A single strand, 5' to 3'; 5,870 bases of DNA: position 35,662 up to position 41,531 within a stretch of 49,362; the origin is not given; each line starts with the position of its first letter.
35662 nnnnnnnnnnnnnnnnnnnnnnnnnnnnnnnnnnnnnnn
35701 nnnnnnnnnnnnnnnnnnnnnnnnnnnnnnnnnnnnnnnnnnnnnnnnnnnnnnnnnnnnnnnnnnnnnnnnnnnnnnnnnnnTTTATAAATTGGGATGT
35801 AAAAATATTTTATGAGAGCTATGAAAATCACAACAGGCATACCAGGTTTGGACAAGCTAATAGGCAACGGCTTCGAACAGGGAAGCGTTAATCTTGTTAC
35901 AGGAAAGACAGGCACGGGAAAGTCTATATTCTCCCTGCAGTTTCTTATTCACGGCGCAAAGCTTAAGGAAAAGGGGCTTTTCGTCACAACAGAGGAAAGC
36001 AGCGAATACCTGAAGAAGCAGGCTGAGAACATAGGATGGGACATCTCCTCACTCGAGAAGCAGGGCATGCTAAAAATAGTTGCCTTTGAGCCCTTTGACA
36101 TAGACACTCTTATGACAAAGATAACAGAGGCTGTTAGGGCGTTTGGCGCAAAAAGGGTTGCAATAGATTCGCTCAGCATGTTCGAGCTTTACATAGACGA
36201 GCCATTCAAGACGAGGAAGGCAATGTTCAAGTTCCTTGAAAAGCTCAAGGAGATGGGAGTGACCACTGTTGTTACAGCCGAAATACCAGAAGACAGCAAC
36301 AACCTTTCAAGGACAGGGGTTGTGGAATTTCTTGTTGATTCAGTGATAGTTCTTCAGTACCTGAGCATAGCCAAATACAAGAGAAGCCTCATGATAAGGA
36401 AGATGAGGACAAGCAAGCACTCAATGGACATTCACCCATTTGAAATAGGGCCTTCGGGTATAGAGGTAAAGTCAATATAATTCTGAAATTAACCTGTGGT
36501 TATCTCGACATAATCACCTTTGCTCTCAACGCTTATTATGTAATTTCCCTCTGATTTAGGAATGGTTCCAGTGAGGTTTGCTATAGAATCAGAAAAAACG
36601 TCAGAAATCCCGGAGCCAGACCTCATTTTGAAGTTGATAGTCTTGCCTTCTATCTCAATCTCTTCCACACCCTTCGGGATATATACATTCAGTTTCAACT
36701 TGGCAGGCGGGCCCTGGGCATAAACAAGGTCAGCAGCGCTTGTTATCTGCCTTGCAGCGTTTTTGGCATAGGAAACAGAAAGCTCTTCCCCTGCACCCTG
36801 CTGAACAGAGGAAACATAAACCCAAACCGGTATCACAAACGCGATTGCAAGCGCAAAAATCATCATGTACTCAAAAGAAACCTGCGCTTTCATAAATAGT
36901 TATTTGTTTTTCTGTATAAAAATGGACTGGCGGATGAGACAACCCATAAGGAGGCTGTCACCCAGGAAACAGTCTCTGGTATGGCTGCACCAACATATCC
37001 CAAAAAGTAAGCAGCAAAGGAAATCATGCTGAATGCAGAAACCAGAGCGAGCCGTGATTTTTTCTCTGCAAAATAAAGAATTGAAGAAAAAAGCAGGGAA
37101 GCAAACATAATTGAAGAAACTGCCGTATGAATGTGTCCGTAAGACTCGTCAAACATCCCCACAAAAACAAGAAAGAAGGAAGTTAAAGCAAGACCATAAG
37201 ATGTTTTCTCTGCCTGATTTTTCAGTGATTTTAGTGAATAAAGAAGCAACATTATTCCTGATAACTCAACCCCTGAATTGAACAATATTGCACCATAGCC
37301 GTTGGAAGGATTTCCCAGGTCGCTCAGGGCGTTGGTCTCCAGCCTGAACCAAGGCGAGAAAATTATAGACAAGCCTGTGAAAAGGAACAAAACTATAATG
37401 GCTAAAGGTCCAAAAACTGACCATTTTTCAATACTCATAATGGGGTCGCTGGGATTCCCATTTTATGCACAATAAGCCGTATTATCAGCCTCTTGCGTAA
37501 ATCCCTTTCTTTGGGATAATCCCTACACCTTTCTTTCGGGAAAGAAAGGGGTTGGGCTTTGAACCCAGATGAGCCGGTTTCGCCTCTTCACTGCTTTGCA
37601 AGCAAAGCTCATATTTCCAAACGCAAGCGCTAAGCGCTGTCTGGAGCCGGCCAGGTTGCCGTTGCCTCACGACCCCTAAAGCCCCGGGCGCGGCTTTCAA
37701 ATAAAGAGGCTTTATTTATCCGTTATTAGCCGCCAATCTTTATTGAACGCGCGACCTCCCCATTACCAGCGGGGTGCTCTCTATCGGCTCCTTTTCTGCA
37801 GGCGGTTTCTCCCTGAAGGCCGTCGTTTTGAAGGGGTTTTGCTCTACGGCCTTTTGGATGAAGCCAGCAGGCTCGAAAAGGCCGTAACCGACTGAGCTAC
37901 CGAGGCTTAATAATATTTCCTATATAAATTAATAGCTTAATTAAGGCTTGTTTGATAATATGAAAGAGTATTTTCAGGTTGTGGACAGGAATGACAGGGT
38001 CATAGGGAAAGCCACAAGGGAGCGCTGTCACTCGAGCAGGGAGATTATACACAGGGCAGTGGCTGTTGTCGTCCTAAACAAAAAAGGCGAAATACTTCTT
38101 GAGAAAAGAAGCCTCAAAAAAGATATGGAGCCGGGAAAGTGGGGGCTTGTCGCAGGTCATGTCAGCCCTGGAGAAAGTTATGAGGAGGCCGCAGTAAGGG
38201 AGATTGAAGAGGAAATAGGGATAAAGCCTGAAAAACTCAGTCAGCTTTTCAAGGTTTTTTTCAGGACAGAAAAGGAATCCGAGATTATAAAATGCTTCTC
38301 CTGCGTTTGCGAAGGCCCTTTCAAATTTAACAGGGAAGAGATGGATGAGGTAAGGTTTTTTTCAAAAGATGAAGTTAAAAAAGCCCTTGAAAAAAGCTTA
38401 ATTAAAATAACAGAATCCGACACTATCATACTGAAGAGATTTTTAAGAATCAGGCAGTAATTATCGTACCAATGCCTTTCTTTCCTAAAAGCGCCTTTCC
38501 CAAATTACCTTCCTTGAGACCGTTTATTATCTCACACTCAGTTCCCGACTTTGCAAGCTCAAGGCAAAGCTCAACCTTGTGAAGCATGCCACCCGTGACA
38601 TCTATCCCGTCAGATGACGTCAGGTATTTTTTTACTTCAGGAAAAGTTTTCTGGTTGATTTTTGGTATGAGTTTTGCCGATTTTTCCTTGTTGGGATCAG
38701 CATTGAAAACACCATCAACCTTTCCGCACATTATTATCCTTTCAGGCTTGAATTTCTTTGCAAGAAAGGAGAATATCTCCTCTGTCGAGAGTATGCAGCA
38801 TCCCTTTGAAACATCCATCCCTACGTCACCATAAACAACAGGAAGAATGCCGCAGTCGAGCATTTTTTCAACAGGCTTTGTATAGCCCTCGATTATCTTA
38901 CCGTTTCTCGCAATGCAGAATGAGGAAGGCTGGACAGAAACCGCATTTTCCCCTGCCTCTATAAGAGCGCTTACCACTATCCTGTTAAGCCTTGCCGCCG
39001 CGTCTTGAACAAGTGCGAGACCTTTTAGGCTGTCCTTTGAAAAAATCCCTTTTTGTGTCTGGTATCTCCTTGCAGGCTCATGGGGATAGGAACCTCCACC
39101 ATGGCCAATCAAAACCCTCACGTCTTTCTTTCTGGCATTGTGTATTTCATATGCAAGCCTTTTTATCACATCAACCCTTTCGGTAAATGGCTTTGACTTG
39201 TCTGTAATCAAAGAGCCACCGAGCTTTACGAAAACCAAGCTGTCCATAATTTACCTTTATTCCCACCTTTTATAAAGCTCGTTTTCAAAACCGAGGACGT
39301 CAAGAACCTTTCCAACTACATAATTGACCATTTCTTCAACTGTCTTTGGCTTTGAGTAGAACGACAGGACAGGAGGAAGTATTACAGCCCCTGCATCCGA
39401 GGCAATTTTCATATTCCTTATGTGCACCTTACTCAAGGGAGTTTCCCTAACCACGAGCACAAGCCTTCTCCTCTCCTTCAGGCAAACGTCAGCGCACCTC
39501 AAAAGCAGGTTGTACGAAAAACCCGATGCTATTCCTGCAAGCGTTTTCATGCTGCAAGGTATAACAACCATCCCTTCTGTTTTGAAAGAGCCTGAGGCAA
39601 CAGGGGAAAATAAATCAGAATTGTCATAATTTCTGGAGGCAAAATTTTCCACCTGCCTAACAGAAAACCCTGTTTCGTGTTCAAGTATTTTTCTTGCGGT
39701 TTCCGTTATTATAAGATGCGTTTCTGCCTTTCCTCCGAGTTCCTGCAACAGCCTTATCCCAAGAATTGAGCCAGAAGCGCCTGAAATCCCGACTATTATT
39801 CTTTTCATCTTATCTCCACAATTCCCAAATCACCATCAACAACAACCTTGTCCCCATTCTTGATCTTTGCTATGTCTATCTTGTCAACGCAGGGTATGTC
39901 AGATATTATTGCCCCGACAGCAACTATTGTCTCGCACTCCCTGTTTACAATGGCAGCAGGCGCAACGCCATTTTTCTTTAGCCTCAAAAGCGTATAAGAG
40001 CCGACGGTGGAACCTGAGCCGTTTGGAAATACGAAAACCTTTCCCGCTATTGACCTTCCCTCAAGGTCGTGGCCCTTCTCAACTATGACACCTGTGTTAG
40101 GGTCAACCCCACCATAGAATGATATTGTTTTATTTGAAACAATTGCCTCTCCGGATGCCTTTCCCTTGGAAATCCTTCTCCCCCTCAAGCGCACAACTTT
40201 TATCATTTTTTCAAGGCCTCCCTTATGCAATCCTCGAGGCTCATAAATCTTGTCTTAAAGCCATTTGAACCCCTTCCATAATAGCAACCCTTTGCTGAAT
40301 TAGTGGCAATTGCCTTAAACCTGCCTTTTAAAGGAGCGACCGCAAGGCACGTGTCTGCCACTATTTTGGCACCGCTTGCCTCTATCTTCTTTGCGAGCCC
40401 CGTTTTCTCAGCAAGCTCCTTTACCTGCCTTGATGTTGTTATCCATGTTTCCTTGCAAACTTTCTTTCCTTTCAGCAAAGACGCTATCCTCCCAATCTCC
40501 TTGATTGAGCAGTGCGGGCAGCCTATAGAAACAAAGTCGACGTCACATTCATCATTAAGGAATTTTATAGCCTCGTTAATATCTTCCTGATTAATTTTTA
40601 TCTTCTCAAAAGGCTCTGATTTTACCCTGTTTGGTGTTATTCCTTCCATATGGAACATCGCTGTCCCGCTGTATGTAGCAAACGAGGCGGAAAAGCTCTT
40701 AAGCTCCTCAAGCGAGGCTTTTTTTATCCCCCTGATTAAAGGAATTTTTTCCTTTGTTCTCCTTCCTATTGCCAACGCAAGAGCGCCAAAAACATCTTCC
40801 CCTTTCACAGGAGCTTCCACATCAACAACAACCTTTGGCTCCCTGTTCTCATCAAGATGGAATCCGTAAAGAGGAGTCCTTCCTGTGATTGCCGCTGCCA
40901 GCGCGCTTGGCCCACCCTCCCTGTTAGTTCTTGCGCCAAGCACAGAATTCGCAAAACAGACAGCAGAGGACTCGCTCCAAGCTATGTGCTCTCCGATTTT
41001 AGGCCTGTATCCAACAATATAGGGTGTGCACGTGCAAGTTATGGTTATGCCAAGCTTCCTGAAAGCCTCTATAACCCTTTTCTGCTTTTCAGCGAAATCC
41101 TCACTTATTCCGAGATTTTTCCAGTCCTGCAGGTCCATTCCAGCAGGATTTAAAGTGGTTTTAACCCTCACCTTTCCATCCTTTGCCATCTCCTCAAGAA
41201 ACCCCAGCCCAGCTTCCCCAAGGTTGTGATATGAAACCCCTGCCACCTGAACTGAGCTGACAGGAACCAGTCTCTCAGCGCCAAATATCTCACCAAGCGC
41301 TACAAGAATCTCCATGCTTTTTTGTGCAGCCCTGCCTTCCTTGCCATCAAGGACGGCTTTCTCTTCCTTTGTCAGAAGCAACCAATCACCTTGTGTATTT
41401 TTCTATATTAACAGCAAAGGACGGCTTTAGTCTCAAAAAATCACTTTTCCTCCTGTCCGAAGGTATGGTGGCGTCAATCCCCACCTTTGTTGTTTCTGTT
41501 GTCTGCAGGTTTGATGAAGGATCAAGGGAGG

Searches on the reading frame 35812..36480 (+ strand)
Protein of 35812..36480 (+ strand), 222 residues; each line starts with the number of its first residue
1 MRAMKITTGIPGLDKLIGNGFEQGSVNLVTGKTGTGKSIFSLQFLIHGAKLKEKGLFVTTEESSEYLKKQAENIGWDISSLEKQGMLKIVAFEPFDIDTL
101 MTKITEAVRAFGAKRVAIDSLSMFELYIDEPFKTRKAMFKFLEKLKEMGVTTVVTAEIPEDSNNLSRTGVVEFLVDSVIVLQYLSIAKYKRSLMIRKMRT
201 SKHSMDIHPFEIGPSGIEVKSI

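Call 82: search_protein_families(library=pfam, proteins=[window:35812-36480:+], max_evalue=0.00001)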
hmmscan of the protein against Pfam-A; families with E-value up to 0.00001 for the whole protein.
window:35812-36480:+ (222 aa): 2 families
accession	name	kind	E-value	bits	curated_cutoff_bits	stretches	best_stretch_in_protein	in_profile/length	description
PF06745.19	ATPase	-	3.5e-64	216.8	26.6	1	7-220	2-227/231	KaiC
PF13481.12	AAA_25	-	2.9e-06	27.5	27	1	8-124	17-155/195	AAA domain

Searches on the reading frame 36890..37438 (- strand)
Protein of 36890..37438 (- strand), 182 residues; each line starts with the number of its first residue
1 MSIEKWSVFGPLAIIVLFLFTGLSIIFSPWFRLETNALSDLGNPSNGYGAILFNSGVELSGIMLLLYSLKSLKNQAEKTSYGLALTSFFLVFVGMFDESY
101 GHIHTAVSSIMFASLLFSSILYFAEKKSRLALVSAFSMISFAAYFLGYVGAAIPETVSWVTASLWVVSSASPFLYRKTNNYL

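Call 83: search_protein_families(library=pfam, proteins=[window:36890-37438:-], max_evalue=0.00001)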
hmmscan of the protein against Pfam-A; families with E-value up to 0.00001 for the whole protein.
window:36890-37438:- (182 aa): 1 family
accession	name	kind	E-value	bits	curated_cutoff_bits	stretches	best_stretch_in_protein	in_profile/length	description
PF06197.19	DUF998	-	3.5e-16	59.8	30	1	12-168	2-180/184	Protein of unknown function (DUF998)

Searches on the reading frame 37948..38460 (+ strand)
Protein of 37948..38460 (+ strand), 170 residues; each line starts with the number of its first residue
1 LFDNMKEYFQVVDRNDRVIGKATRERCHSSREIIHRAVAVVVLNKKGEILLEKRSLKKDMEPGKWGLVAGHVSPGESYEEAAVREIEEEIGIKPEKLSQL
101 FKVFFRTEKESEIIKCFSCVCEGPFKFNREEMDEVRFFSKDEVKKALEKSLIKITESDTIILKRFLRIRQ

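Call 83: search_protein_families(library=pfam, proteins=[window:37948-38460:+], max_evalue=0.00001)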
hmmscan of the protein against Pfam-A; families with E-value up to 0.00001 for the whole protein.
window:37948-38460:+ (170 aa): 2 families
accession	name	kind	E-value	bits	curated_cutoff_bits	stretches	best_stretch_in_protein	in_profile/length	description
PF00293.34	NUDIX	-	1.4e-26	93.5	21.1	1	35-150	3-126/134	NUDIX domain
PF14815.12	NUDIX_4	-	6.7e-07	29.5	35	1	39-145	2-100/113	NUDIX domain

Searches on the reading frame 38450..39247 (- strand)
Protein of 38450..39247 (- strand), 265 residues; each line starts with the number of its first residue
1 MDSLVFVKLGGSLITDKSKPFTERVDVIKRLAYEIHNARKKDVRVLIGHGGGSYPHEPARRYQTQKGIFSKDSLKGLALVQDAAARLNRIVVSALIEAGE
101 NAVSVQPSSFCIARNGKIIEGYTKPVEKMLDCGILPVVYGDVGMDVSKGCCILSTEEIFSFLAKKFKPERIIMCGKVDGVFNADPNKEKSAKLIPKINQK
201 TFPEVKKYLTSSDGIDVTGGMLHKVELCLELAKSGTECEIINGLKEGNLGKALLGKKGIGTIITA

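Call 83: search_protein_families(library=pfam, proteins=[window:38450-39247:-], max_evalue=0.00001)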
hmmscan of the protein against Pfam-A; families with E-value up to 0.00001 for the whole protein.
window:38450-39247:- (265 aa): 1 family
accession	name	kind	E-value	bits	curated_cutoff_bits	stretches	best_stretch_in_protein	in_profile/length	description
PF00696.33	AA_kinase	-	8.8e-45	153.7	24.9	1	4-242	2-234/234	Amino acid kinase family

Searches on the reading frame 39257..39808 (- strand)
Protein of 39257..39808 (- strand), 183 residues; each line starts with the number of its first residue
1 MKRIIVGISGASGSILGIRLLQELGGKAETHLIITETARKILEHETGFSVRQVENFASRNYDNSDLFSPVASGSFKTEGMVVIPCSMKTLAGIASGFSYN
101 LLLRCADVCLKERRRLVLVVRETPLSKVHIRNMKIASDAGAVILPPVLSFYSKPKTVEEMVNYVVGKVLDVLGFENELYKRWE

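Call 83: search_protein_families(library=pfam, proteins=[window:39257-39808:-], max_evalue=0.00001)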
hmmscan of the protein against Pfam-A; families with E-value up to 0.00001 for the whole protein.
window:39257-39808:- (183 aa): 1 family
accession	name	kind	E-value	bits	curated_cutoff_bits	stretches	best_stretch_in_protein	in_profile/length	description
PF02441.25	Flavoprotein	-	1.1e-44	152.4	22.7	1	2-172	1-162/162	Flavoprotein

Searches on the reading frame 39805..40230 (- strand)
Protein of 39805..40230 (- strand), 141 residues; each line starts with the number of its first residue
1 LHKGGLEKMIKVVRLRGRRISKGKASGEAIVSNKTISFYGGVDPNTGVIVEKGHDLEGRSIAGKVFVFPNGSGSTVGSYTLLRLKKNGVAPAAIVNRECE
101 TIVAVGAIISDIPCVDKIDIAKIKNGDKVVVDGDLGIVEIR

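Call 83: search_protein_families(library=pfam, proteins=[window:39805-40230:-], max_evalue=0.00001)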
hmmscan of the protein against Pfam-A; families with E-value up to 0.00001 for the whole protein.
window:39805-40230:- (141 aa): 1 family
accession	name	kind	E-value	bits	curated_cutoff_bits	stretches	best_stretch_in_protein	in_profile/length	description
PF01989.23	AcnX_swivel_put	-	4e-35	119.9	27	1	36-115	1-80/80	Aconitase X swivel domain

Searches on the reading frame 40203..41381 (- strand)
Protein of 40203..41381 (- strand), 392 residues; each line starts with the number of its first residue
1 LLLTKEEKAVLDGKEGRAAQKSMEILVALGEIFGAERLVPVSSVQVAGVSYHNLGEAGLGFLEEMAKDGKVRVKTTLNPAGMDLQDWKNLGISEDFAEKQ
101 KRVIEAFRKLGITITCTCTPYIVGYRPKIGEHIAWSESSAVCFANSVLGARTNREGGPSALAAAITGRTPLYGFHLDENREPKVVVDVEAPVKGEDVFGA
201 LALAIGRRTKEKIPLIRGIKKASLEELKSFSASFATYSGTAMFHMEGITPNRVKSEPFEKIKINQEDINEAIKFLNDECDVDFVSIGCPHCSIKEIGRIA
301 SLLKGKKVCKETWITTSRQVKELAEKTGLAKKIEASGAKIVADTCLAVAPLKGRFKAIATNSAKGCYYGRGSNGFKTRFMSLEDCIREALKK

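Call 83: search_protein_families(library=pfam, proteins=[window:40203-41381:-], max_evalue=0.00001)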
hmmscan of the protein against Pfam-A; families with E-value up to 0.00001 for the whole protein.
window:40203-41381:- (392 aa): 1 family
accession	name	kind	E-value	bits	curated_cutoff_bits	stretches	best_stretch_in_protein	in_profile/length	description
PF04412.18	AcnX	-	4.4e-157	523.3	31.5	1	1-387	1-400/400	Aconitase X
